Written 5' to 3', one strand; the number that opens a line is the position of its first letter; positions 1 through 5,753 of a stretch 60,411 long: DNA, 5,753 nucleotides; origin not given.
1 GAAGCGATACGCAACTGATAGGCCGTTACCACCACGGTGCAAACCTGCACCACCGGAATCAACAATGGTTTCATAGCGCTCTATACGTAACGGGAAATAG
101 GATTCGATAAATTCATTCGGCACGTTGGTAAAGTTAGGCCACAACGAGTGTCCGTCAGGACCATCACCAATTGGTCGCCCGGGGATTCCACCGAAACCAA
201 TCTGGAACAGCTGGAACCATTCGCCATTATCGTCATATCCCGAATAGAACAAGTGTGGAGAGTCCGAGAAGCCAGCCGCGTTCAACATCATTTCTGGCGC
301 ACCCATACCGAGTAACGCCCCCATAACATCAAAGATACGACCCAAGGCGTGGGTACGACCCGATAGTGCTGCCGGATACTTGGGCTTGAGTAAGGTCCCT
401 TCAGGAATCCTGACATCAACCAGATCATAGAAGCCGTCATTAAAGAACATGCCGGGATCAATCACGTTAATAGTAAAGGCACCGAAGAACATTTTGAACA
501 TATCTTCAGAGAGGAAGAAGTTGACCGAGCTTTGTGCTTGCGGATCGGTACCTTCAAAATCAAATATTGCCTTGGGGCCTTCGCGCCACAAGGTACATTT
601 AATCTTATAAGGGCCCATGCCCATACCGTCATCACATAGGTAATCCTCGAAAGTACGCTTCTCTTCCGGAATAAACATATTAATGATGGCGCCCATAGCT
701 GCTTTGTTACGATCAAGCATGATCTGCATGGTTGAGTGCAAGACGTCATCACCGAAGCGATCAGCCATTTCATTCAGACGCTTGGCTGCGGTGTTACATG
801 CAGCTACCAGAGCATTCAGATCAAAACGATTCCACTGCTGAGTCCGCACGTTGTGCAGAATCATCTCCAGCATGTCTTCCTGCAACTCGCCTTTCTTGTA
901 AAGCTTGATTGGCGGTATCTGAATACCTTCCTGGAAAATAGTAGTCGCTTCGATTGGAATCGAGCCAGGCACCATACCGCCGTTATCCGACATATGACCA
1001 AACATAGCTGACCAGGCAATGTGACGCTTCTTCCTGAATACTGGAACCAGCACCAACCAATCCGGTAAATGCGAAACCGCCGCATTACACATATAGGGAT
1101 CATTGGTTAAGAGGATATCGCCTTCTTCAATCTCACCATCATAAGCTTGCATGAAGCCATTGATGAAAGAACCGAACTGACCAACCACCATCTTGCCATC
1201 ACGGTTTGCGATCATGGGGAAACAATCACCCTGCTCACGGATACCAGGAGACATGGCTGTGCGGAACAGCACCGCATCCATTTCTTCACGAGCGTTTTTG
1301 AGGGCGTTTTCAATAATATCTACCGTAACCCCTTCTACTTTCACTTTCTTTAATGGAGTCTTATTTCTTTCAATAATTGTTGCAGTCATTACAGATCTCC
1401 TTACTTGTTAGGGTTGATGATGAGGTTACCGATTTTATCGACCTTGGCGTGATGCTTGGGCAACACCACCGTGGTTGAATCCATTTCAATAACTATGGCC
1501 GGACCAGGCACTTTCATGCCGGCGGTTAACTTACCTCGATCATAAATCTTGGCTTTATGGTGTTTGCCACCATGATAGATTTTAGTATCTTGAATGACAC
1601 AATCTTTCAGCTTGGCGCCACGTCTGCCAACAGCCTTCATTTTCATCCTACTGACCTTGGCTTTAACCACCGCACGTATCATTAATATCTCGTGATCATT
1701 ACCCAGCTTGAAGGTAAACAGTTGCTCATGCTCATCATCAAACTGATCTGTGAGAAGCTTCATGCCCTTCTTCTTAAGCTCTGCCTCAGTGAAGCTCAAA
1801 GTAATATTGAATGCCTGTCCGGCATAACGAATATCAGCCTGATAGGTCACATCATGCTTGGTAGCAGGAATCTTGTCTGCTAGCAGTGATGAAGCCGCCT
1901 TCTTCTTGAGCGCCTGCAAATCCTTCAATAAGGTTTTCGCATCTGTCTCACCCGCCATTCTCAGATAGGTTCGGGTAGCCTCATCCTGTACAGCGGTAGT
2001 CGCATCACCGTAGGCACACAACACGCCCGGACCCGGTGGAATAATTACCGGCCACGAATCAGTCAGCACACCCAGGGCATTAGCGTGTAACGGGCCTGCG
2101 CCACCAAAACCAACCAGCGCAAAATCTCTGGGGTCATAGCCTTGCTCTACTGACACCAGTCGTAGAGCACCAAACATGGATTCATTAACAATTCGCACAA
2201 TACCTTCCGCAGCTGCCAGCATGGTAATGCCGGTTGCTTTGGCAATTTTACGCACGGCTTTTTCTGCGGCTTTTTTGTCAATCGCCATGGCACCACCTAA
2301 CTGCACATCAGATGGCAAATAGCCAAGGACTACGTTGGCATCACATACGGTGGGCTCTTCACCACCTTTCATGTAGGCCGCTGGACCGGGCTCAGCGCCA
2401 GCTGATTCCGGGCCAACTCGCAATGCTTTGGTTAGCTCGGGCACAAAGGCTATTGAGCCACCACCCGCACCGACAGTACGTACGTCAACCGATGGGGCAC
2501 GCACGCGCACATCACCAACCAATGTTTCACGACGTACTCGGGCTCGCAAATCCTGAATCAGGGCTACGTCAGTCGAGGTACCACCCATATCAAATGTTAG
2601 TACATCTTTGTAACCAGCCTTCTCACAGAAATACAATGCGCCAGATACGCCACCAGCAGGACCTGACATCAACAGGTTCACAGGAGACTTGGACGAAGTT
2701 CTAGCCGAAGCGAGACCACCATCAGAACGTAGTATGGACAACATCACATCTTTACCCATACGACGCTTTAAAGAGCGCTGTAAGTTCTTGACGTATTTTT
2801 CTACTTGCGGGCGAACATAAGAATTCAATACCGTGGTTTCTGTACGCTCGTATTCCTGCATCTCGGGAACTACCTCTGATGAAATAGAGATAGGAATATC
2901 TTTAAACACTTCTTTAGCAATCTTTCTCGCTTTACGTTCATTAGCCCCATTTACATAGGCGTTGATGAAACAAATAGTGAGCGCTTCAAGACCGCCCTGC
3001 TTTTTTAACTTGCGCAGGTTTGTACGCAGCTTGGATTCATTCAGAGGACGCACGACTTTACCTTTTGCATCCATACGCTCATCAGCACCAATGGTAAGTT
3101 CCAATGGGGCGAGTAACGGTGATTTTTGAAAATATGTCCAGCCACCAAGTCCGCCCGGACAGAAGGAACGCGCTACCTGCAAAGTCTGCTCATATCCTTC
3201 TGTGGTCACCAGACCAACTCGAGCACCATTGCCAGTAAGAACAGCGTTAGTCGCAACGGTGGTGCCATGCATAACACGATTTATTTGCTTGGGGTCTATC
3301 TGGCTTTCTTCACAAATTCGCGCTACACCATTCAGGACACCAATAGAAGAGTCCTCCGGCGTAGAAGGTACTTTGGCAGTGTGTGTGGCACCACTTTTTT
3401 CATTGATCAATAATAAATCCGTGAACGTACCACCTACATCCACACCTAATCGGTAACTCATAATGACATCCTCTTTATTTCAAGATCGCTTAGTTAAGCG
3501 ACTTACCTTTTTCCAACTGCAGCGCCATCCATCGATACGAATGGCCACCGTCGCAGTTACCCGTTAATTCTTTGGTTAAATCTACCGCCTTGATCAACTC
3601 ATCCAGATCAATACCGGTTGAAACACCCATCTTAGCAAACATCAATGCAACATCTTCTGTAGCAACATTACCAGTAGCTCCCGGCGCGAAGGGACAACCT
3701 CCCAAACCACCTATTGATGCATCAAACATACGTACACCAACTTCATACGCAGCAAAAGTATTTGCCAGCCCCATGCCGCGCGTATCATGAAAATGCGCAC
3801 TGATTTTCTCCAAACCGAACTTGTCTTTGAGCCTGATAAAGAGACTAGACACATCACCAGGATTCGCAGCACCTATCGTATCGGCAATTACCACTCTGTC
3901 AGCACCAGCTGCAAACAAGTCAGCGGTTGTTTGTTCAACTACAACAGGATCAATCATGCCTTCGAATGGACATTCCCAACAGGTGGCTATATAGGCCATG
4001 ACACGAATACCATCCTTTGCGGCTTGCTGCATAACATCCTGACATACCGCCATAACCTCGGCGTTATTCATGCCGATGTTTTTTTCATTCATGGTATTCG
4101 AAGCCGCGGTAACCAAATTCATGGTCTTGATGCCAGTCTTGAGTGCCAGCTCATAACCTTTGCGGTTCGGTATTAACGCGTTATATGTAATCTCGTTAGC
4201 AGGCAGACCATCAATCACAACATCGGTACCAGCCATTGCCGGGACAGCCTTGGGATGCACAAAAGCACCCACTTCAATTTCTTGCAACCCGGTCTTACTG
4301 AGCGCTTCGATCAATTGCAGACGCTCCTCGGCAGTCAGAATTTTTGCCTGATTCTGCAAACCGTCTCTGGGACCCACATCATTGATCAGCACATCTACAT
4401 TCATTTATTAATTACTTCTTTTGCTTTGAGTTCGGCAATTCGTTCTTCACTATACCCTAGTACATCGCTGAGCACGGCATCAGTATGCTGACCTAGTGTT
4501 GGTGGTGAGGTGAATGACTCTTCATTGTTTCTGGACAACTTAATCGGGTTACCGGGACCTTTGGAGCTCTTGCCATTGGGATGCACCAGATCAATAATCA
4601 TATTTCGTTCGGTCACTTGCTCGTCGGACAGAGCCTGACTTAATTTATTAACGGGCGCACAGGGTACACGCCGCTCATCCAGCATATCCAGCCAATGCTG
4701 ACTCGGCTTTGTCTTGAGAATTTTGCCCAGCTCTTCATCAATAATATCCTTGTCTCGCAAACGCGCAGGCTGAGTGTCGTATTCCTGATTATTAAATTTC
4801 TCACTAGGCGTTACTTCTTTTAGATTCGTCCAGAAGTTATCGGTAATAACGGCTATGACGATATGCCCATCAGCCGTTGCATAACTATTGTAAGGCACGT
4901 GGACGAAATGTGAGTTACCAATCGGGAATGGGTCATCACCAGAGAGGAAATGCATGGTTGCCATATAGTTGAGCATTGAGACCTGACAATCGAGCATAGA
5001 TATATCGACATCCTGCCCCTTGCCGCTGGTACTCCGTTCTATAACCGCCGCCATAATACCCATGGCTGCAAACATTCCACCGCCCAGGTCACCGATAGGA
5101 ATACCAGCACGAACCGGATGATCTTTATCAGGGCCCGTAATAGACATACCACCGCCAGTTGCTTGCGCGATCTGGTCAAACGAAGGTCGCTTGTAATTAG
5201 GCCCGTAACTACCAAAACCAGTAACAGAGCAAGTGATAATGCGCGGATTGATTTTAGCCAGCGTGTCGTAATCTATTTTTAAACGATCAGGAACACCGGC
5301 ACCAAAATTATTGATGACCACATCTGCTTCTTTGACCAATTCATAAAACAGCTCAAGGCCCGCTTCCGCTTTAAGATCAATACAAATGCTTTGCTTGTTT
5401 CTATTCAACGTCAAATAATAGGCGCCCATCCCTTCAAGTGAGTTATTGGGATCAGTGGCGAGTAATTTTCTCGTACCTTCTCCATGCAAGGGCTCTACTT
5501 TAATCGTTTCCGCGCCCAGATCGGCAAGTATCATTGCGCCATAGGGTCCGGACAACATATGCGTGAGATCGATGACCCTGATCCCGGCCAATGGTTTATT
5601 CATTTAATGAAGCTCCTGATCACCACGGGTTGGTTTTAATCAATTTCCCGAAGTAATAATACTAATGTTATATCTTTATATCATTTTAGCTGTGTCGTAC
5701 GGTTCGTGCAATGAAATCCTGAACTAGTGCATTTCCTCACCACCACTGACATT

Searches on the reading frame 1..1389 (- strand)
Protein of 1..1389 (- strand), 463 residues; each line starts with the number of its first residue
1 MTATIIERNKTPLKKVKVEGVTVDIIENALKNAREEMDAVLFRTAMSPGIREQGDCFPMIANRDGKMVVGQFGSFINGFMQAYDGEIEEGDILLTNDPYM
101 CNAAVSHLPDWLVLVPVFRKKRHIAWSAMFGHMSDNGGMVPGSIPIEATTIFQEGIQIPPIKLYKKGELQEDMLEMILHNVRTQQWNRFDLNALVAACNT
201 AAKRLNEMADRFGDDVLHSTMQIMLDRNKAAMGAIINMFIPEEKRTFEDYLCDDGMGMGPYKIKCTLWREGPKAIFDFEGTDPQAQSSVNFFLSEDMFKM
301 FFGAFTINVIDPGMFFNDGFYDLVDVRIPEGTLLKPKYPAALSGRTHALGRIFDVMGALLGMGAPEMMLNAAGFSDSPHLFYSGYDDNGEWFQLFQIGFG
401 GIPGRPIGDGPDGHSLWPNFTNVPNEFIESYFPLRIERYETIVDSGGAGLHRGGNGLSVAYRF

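Call 44: find_homologous_proteins(query=window:1-1389:-, max_evalue=1e-100)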
Query window:1-1389:- (463 aa): 7226 proteins with E <= 1e-100 among 8000 candidates; the best 120 are listed.
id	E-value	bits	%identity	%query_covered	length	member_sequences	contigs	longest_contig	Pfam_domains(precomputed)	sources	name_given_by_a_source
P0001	0.0e+0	1073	99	100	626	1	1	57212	PF02538.20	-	-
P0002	0.0e+0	1044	95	100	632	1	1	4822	PF02538.20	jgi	-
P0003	0.0e+0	1038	95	100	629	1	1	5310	PF02538.20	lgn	-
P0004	0.0e+0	1038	94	100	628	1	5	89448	PF02538.20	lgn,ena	-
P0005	0.0e+0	1037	94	100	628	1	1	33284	PF02538.20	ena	-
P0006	0.0e+0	1034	94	100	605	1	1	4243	PF02538.20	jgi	-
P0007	0.0e+0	1034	94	100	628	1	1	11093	PF02538.20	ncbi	-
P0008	1.4e-283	959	87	100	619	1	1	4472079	PF02538.20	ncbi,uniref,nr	ncbi:hydantoinase B/oxoprolinase family protein [Oceanicoccus sagamiensis]|uniref:5-oxoprolinase n=1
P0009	1.8e-283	958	87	100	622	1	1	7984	PF02538.20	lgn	-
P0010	3.0e-283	958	87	100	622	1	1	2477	PF02538.20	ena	-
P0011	3.7e-283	957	87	100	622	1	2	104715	PF02538.20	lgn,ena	-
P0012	9.7e-283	956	87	100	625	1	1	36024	PF02538.20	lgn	-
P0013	1.4e-282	956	87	100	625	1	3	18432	PF02538.20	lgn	-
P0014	2.8e-282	955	87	100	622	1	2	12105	PF02538.20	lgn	-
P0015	3.4e-282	954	87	100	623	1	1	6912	PF02538.20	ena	-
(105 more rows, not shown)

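Call 45: find_encoding_contigs(protein=P0001, flank=10000, max_places=6)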
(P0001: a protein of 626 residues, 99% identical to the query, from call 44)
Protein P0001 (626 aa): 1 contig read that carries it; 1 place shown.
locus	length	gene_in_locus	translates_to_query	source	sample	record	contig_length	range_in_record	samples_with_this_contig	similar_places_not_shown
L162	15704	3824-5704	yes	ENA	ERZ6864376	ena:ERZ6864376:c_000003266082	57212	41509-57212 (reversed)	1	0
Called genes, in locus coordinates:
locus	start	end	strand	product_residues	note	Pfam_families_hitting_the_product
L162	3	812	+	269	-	?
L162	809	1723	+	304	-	PF00682:HMGL-like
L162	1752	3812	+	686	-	PF05378:Hydant_A_N, PF01968:Hydantoinase_A, PF19278:Hydant_A_C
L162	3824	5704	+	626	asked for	PF02538:Hydantoinase_B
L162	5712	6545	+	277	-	PF12146:Hydrolase_4 (weak), PF00561:Abhydrolase_1, PF12697:Abhydrolase_6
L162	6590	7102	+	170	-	PF12204:DUF3598_N (faint)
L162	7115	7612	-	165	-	PF13474:SnoaL_3 (weak), PF14534:DUF4440 (weak)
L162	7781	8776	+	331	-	PF16884:ADH_N_2, PF00107:ADH_zinc_N, PF13602:ADH_zinc_N_2 (weak)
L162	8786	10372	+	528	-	PF01565:FAD_binding_4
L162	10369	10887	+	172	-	PF04290:DctQ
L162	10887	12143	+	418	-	PF06808:DctM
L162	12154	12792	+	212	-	PF01370:Epimerase, PF05368:NmrA, PF13460:NAD_binding_10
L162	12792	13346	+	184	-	PF02627:CMD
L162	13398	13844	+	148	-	PF00753:Lactamase_B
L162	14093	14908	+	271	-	PF00413:Peptidase_M10 (weak), PF05572:Peptidase_M43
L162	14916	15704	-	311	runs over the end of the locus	PF03781:FGE-sulfatase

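Call 46: find_encoding_contigs(protein=P0004, flank=10000, max_places=6)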
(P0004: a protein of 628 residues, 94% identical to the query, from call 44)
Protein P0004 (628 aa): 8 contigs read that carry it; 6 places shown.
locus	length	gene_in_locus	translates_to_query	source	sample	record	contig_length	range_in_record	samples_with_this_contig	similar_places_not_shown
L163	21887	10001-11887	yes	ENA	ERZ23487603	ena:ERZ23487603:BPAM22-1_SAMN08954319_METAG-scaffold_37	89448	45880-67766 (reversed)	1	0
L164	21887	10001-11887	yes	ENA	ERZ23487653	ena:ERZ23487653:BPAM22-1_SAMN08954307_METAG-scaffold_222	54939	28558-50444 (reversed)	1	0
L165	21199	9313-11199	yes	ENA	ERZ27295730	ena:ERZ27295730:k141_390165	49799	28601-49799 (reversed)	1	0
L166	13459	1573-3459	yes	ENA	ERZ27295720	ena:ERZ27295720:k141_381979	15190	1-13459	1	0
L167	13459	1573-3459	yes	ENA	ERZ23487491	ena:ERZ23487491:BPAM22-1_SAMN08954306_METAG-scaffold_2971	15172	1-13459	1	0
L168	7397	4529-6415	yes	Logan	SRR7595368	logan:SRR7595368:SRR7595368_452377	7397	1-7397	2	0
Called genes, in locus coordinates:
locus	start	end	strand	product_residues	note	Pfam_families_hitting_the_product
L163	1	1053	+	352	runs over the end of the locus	PF03969:AFG1_ATPase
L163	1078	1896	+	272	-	PF03618:Kinase-PPPase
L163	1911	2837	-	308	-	PF00126:HTH_1, PF03466:LysR_substrate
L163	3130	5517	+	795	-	PF01326:PPDK_N, PF00391:PEP-utilizers, PF02896:PEP-utilizers_C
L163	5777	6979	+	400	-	PF02515:CoA_transf_3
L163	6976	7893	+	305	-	PF00682:HMGL-like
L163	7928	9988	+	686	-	PF05378:Hydant_A_N, PF01968:Hydantoinase_A, PF19278:Hydant_A_C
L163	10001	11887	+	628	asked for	PF02538:Hydantoinase_B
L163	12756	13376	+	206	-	PF01583:APS_kinase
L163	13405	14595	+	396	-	PF14306:PUA_2, PF01747:ATP-sulfurylase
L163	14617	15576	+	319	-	PF02272:DHHA1 (faint)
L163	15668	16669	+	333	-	PF08240:ADH_N, PF00107:ADH_zinc_N, PF13602:ADH_zinc_N_2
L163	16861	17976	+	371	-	PF00072:Response_reg, PF13487:HD_5, PF01966:HD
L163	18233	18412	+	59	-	-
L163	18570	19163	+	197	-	PF04011:LemA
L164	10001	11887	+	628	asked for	PF02538:Hydantoinase_B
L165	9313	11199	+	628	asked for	PF02538:Hydantoinase_B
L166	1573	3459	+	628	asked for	PF02538:Hydantoinase_B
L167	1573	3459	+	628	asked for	PF02538:Hydantoinase_B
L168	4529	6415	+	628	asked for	PF02538:Hydantoinase_B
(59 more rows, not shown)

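Call 57: search_protein_families(library=pfam, proteins=[L162:6590-7102:+], max_evalue=0.01)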
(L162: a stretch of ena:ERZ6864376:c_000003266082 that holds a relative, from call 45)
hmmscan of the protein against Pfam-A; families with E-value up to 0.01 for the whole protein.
L162:6590-7102:+ (170 aa): 1 family
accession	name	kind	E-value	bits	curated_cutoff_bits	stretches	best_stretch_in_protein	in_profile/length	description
PF12204.14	DUF3598_N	-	1.6e-05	25.8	22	1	12-146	10-133/136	Domain of unknown function (DUF3598), N-terminal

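Call 68: find_encoding_contigs(protein=P0008, flank=10000, max_places=2)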
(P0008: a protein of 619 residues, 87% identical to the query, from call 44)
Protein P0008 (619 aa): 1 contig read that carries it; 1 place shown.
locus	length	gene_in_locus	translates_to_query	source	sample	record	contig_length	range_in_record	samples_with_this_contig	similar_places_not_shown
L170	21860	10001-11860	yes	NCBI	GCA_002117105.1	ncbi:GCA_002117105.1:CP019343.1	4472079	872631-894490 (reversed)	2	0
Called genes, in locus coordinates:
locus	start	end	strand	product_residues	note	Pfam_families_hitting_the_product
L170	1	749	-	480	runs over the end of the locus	PF00330:Aconitase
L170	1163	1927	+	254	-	-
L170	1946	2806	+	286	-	PF04909:Amidohydro_2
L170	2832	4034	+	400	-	PF02515:CoA_transf_3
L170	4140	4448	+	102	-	-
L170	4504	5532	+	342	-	PF12973:Cupin_7, PF14499:DUF4437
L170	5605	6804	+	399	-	PF02515:CoA_transf_3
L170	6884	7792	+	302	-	PF00682:HMGL-like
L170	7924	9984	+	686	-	PF05378:Hydant_A_N, PF01968:Hydantoinase_A, PF19278:Hydant_A_C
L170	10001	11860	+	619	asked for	PF02538:Hydantoinase_B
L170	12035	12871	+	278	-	PF12974:Phosphonate-bd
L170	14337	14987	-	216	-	PF13689:DUF4154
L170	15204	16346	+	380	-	PF00465:Fe-ADH, PF13685:Fe-ADH_2, PF25137:ADH_Fe_C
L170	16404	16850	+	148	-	PF13279:4HBT_2, PF03061:4HBT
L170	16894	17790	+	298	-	PF13714:PEP_mutase, PF00463:ICL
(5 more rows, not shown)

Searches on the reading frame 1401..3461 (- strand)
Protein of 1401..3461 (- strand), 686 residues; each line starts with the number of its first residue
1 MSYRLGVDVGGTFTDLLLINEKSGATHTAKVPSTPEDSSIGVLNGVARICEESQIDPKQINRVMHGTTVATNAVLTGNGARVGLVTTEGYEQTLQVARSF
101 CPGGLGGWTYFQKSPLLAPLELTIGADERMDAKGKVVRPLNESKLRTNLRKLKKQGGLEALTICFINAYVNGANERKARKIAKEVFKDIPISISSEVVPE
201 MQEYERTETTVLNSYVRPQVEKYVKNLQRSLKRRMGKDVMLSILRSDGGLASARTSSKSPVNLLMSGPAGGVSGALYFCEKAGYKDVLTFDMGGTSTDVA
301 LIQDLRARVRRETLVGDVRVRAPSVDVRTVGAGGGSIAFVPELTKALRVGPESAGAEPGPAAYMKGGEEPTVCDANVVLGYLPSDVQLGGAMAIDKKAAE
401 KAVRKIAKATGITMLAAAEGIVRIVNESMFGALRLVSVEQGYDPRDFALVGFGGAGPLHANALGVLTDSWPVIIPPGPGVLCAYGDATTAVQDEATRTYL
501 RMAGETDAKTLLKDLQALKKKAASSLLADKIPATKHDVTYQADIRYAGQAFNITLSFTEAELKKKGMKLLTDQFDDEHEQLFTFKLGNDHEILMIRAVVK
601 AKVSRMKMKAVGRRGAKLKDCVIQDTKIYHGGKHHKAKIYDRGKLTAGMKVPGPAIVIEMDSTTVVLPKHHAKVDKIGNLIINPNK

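Call 6: search_protein_families(library=pfam, proteins=[window:1401-3461:-], max_evalue=0.001)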
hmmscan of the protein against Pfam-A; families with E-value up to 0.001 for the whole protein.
window:1401-3461:- (686 aa): 4 families
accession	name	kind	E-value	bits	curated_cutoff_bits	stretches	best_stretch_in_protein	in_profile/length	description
PF01968.24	Hydantoinase_A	-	1.4e-87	294.1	22.9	1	206-491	1-287/291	Hydantoinase/oxoprolinase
PF05378.19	Hydant_A_N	-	3.5e-45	154.3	25.2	1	4-185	1-175/176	Hydantoinase/oxoprolinase N-terminal region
PF19278.4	Hydant_A_C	-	3.7e-14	53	21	1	507-671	10-178/193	Hydantoinase/oxoprolinase C-terminal domain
PF13941.12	MutL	-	0.00027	20.3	27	0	276-308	233-267/450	MutL protein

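Call 31: find_encoding_contigs(protein=window:1401-3461:-, flank=10000, max_places=10)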
Protein window:1401-3461:- (686 aa): no gene with exactly this product is on record in the collection.
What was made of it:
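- Tried and rejected: HydA is not on record (call 31).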

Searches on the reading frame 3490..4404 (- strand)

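Call 6: search_protein_families(library=pfam, proteins=[window:3490-4404:-], max_evalue=0.001)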
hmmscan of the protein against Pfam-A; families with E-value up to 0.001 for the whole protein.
window:3490-4404:- (304 aa): 1 family
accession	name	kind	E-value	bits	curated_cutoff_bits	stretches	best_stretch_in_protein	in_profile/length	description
PF00682.25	HMGL-like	-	3.8e-46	158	29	1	6-275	3-258/260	HMGL-like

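Call 34: search_protein_families(library=ncbifam, proteins=[window:3490-4404:-], max_evalue=0.00001)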
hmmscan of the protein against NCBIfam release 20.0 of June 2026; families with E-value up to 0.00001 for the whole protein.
window:3490-4404:- (304 aa): 26 families (the best 25 are shown)
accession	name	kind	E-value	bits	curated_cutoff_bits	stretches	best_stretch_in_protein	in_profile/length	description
NF004283.0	PRK05692.1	subfamily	1.7e-96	322.9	246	1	4-292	6-295/300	hydroxymethylglutaryl-CoA lyase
TIGR02660.1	nifV_homocitr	equivalog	4.7e-27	95.2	462.9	1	5-276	2-258/365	homocitrate synthase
NF002085.0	PRK00915.1-2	subfamily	1.8e-24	86.4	517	1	4-282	13-276/504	2-isopropylmalate synthase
TIGR02090.1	LEU1_arch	subfamily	8.7e-23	81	484.75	1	6-281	2-262/363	isopropylmalate/citramalate/homocitrate synthases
TIGR02146.1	LysS_fung_arch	equivalog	1.2e-21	77.3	413.55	1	11-236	5-221/344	homocitrate synthase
NF006049.0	PRK08195.1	subfamily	8.9e-19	67.7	229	1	3-275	6-264/344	4-hyroxy-2-oxovalerate/4-hydroxy-2-oxopentanoic acid aldolase,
TIGR03217.1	4OH_2_O_val_ald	equivalog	2.9e-17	62.9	286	1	5-275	3-259/334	4-hydroxy-2-oxovalerate aldolase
NF002086.0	PRK00915.1-3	equivalog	1.2e-15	57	532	1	4-282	6-280/516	2-isopropylmalate synthase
NF002088.0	PRK00915.1-5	equivalog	1.3e-15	56.9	697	1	6-282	5-277/514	2-isopropylmalate synthase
TIGR00973.1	leuA_bact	equivalog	1.5e-15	56.7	598.7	1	5-283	2-276/494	2-isopropylmalate synthase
NF002084.0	PRK00915.1-1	equivalog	5.5e-15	54.9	748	1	164-280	159-276/523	2-isopropylmalate synthase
NF041069.1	IPMS_Sufob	equivalog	4.8e-14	52.4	600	1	7-282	3-265/371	isopropylmalate synthase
NF042433.1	CitmalDyn_Leptosp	equivalog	1.3e-13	50.4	950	1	5-278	8-276/514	(R)-citramalate synthase CimA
NF002087.0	PRK00915.1-4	equivalog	2.2e-13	49.6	729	1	4-282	6-280/516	2-isopropylmalate synthase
NF006761.0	PRK09282.1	domain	1.6e-11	43.4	402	1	159-281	159-274/591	pyruvate carboxylase subunit B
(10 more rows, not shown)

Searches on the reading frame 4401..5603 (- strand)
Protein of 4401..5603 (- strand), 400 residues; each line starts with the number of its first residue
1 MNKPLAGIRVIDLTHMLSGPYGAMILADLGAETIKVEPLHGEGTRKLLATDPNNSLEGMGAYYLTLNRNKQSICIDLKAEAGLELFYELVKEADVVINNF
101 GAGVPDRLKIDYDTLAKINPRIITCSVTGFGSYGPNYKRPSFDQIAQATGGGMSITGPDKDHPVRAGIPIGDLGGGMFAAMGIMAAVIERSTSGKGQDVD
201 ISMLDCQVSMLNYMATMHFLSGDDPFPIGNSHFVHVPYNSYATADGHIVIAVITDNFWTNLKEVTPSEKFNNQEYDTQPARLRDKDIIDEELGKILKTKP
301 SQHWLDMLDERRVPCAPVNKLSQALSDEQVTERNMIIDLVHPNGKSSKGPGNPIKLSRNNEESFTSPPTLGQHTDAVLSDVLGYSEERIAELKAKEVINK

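Call 6: search_protein_families(library=pfam, proteins=[window:4401-5603:-], max_evalue=0.001)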
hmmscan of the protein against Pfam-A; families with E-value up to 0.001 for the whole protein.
window:4401-5603:- (400 aa): 1 family
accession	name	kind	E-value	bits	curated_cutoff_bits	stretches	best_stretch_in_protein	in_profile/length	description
PF02515.22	CoA_transf_3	-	2.2e-119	399.3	23.3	1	5-374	1-366/366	CoA-transferase family III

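Call 9: find_encoding_contigs(protein=window:4401-5603:-, flank=10000, max_places=10)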
Protein window:4401-5603:- (400 aa): 1 contig read that carries it; 1 place shown.
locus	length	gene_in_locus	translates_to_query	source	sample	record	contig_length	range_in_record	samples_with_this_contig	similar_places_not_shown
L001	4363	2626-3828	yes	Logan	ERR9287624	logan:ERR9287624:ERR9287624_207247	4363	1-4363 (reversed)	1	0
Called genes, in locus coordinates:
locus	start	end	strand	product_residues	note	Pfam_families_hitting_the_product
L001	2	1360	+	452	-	?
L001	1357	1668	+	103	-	PF11639:HapK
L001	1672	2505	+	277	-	PF00106:adh_short, PF08659:KR, PF23441:SDR, PF13561:adh_short_C2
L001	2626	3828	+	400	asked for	PF02515:CoA_transf_3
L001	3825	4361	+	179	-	?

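Call 34: search_protein_families(library=ncbifam, proteins=[window:4401-5603:-], max_evalue=0.00001)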
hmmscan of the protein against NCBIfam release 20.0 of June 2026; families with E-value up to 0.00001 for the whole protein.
window:4401-5603:- (400 aa): 7 families
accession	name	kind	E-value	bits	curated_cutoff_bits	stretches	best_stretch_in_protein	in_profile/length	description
NF041294.1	Scnl_mescCoAtase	equivalog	4.5e-84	282.8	700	1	5-378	4-380/381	succinyl-CoA:mesaconate CoA-transferase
NF052585.1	SucGlutTfsCaiB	equivalog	1.5e-82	277.3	750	1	2-381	5-388/394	succinate--glutarate CoA-transferase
NF003809.0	PRK05398.1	subfamily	1.9e-76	257.3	442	2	1-209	1-206/416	formyl-CoA transferase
NF008511.0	PRK11430.1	equivalog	7e-74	249.2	522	1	3-377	8-375/381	CoA:oxalate CoA-transferase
TIGR03253.1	oxalate_frc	equivalog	5.5e-73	246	504.2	2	3-207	2-203/416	formyl-CoA transferase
NF002914.1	PRK03525.1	equivalog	6.6e-39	134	413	1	4-398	9-397/400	L-carnitine CoA-transferase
TIGR04253.1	mesacon_CoA_iso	equivalog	7.3e-27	94.4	725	1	5-398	3-400/403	2-methylfumaryl-CoA isomerase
